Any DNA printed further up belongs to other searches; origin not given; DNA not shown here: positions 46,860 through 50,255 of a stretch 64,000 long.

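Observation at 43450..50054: Pair B: GT2 + TagF paralogs with reciprocal active-site loss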

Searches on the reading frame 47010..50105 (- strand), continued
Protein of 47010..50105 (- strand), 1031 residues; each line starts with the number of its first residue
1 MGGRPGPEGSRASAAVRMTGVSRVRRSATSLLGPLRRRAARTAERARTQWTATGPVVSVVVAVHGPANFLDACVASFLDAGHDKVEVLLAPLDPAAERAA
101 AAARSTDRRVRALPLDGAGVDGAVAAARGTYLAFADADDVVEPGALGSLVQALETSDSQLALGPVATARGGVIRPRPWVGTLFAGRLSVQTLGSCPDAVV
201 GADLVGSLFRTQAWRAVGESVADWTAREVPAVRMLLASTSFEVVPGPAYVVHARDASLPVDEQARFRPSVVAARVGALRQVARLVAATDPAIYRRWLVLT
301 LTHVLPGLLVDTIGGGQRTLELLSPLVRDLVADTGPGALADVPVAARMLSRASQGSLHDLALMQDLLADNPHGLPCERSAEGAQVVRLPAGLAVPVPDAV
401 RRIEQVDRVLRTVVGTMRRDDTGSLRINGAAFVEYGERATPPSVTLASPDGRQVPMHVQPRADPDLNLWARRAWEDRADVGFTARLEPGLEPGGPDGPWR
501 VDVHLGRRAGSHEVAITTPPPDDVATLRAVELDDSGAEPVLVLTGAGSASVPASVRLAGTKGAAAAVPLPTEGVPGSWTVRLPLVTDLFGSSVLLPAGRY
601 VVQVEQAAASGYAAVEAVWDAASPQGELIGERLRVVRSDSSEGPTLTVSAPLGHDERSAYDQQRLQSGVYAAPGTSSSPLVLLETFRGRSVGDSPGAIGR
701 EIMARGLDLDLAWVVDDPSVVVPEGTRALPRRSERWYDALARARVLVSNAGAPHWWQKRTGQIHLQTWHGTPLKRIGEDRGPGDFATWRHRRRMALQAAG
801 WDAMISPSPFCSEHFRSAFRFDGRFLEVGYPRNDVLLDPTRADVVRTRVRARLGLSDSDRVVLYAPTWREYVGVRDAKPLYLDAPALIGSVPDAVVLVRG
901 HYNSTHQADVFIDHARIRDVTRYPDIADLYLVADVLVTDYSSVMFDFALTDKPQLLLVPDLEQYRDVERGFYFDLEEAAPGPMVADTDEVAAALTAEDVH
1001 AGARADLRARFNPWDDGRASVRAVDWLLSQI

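Call 58: predict_structure(alignment_id=A3)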
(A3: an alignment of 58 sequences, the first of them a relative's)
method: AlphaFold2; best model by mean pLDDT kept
length: 1031 residues; sequences in the alignment: 58
mean_pLDDT: 90.3   pTM: 0.88
mean pLDDT of the five models: 90.3, 89.4, 89.0, 88.6, 88.5
residues with pLDDT >= 90: 811; 70-90: 144; 50-70: 32; < 50: 44
segments of 3 or more residues with pLDDT < 50: 1-36, 48-51, 872-875
pLDDT, mean of each block of 10 residues (from residue 1): 22 25 35 48 52 84 90 94 93 94 89 93 97 96 95 96 90 83 92 95 95 95 94 97 94 79 89 96 97 97 96 95 98 96 98 97 97 97 97 96 96 92 93 87 93 95 95 96 95 78 94 86 88 94 84 90 93 83 95 96 92 90 81 93 94 96 97 82 97 97 97 97 97 97 96 93 94 91 88 92 97 95 96 97 97 97 90 58 96 97 90 94 96 96 96 96 84 94 97 97 97 97 98 92
secondary structure, 60 per line:
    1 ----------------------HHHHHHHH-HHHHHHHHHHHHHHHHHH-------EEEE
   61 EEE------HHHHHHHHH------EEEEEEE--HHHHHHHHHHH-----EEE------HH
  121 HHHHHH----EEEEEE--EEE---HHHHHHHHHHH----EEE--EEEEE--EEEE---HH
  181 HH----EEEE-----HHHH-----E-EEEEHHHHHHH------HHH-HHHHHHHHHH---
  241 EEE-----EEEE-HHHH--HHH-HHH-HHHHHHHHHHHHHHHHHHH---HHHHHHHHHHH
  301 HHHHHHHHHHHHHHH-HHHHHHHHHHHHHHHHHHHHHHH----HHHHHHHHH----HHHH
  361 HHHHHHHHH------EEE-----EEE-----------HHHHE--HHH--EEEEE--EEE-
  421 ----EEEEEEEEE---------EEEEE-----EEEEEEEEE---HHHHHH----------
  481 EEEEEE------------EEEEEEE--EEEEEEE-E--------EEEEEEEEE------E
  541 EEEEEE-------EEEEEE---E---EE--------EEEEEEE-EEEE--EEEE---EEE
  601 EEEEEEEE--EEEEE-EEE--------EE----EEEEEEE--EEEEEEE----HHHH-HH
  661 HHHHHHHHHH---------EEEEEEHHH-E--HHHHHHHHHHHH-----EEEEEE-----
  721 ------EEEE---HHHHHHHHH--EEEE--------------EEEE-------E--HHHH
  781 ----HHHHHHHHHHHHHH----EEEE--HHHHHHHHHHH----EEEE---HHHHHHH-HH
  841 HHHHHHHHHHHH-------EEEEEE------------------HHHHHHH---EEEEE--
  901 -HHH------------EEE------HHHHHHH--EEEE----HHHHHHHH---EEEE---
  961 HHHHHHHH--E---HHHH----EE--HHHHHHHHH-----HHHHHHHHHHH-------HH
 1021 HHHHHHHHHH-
elements in order (helices of 4 or more, strands of 3 or more residues): H23-30 H32-49 E57-63 H70-78 E85-91 H94-104 E110-112 H119-126 E131-136 E139-141 H145-155 E160-162 E165-169 E172-175 H179-182 E187-190 H196-199 E207-210 H211-217 H228-237 E241-243 E249-252 H254-257 H268-286 H290-315 H317-339 H344-352 H357-369 E376-378 E384-386 H398-401 E410-414 E417-419 E425-433 E443-447 E453-461 H465-470 E481-486 E499-505 E508-514 E525-533 E540-546 E554-559 E577-583 E585-588 E591-594 E598-608 E611-615 E617-619 E634-640 E643-649 H654-657 H659-670 E680-685 H693-704 E710-715 E727-730 H734-742 E745-748 E763-766 H777-780 H785-798 E803-806 H809-819 E824-827 H831-837 H839-852 E860-865 H884-890 E894-898 E917-919 H926-932 E935-938 H943-950 E954-957 H961-968 H975-978 H987-995 H1001-1011 H1019-1030

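Call 63: fold_search(model_id=the predicted structure, library=pdb)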
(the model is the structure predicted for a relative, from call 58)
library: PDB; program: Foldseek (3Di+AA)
matches with E <= 10: 1758; with E <= 0.001: 262
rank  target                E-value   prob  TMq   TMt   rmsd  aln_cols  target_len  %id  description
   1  3l7j_D                5.3e-31  1.00  0.33  0.80   3.5       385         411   32  Structure of the Wall Teichoic Acid Polymerase TagF, H444N variant (released 2010-04-28)
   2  3l7m_A                1.1e-30  1.00  0.33  0.79   3.8       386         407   31  Structure of the Wall Teichoic Acid Polymerase TagF, H548A (released 2010-04-28)
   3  3l7m_D                2.6e-30  1.00  0.33  0.79   3.5       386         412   32  Structure of the Wall Teichoic Acid Polymerase TagF, H548A (released 2010-04-28)
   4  3l7j_A                2.6e-30  1.00  0.32  0.77   3.8       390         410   32  Structure of the Wall Teichoic Acid Polymerase TagF, H444N variant (released 2010-04-28)
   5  3l7k_B                7.6e-30  1.00  0.33  0.80   3.5       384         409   32  Structure of the Wall Teichoic Acid Polymerase TagF, H444N + CDPG (15 minute soak) (released 2010-04-28)
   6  3l7m_B                9.4e-30  1.00  0.33  0.78   3.7       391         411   31  Structure of the Wall Teichoic Acid Polymerase TagF, H548A (released 2010-04-28)
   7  3l7j_B                1.8e-29  1.00  0.33  0.79   3.6       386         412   32  Structure of the Wall Teichoic Acid Polymerase TagF, H444N variant (released 2010-04-28)
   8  3l7l_D                2.1e-29  1.00  0.33  0.81   3.3       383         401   32  Structure of the Wall Teichoic Acid Polymerase TagF, H444N + CDPG (30 minute soak) (released 2010-04-28)
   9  3l7j_C                2.1e-29  1.00  0.33  0.79   3.7       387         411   32  Structure of the Wall Teichoic Acid Polymerase TagF, H444N variant (released 2010-04-28)
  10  3l7i_D                4.6e-29  1.00  0.34  0.81   3.2       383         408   33  Structure of the Wall Teichoic Acid Polymerase TagF (released 2010-04-28)
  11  3l7i_A                5.2e-29  1.00  0.33  0.79   3.6       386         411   32  Structure of the Wall Teichoic Acid Polymerase TagF (released 2010-04-28)
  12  3l7k_D                2.0e-27  1.00  0.33  0.83   2.7       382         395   32  Structure of the Wall Teichoic Acid Polymerase TagF, H444N + CDPG (15 minute soak) (released 2010-04-28)
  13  8qoy                  1.9e-22  1.00  0.30  0.30   3.8       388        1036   24  Capsular polysaccharide synthesis multienzyme of Actinobacillus Pleuropneumoniae serotype 3 (released 2024-07-03)
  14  8va1_B                7.4e-22  1.00  0.29  0.50  15.7       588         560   18  S. aureus TarL H300N in complex with CDP-ribitol (single tetramer) (released 2024-04-03)
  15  8va1_D                2.0e-21  1.00  0.28  0.50  15.7       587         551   18  S. aureus TarL H300N in complex with CDP-ribitol (single tetramer) (released 2024-04-03)
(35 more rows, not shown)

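Call 80: find_encoding_contigs(protein=P0135, flank=6000, max_places=1)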
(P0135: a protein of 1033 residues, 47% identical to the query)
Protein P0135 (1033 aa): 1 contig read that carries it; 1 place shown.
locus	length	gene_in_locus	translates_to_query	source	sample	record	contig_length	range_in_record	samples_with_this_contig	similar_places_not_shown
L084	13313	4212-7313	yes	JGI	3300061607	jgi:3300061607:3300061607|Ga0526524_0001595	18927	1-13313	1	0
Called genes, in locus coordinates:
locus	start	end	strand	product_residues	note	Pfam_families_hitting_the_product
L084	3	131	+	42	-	?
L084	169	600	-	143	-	-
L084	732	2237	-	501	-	-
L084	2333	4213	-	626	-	PF20706:GT4-conflict, PF00534:Glycos_transf_1, PF13692:Glyco_trans_1_4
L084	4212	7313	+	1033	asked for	PF00535:Glycos_transf_2 (weak), PF04464:Glyphos_transf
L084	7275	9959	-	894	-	PF04464:Glyphos_transf, PF00534:Glycos_transf_1, PF13692:Glyco_trans_1_4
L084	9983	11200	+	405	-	PF03567:Sulfotransfer_2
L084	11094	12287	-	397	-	PF00346:Complex1_49kDa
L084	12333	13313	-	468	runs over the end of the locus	PF00908:dTDP_sugar_isom, PF01370:Epimerase, PF04321:RmlD_sub_bind, PF16363:GDP_Man_Dehyd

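Call 81: find_encoding_contigs(protein=P0136, flank=6000, max_places=1)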
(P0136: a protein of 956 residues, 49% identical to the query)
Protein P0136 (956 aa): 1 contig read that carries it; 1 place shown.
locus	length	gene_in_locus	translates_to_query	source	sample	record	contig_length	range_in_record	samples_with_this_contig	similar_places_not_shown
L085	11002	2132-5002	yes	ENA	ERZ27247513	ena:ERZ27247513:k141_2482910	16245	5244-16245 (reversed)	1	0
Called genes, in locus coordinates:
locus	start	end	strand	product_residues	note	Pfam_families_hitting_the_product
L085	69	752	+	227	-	-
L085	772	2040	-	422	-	-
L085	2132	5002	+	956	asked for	PF00535:Glycos_transf_2 (weak), PF04464:Glyphos_transf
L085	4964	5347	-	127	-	PF00534:Glycos_transf_1, PF13692:Glyco_trans_1_4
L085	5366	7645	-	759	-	PF04464:Glyphos_transf, PF00534:Glycos_transf_1 (weak)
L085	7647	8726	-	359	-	PF13469:Sulfotransfer_3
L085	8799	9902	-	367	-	-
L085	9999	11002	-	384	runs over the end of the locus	PF00346:Complex1_49kDa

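Call 82: find_encoding_contigs(protein=P0139, flank=6000, max_places=1)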
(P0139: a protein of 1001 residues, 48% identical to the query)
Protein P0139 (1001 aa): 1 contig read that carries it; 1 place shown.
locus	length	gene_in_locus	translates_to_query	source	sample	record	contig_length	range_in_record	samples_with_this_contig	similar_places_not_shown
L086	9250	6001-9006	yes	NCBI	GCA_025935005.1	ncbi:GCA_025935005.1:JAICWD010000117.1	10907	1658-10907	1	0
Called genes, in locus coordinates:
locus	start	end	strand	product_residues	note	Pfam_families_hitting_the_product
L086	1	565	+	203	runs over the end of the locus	PF01227:GTP_cyclohydroI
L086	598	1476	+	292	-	PF00809:Pterin_bind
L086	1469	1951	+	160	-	PF13577:SnoaL_4 (weak), PF13474:SnoaL_3, PF14534:DUF4440, PF12680:SnoaL_2 (weak)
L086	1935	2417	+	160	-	PF02152:FolB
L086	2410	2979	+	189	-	PF01288:HPPK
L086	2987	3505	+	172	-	PF11377:DUF3180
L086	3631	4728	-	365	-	PF03372:Exo_endo_phos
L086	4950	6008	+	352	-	PF00583:Acetyltransf_1, PF13673:Acetyltransf_10 (weak), PF13508:Acetyltransf_7 (weak)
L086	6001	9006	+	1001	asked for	PF04464:Glyphos_transf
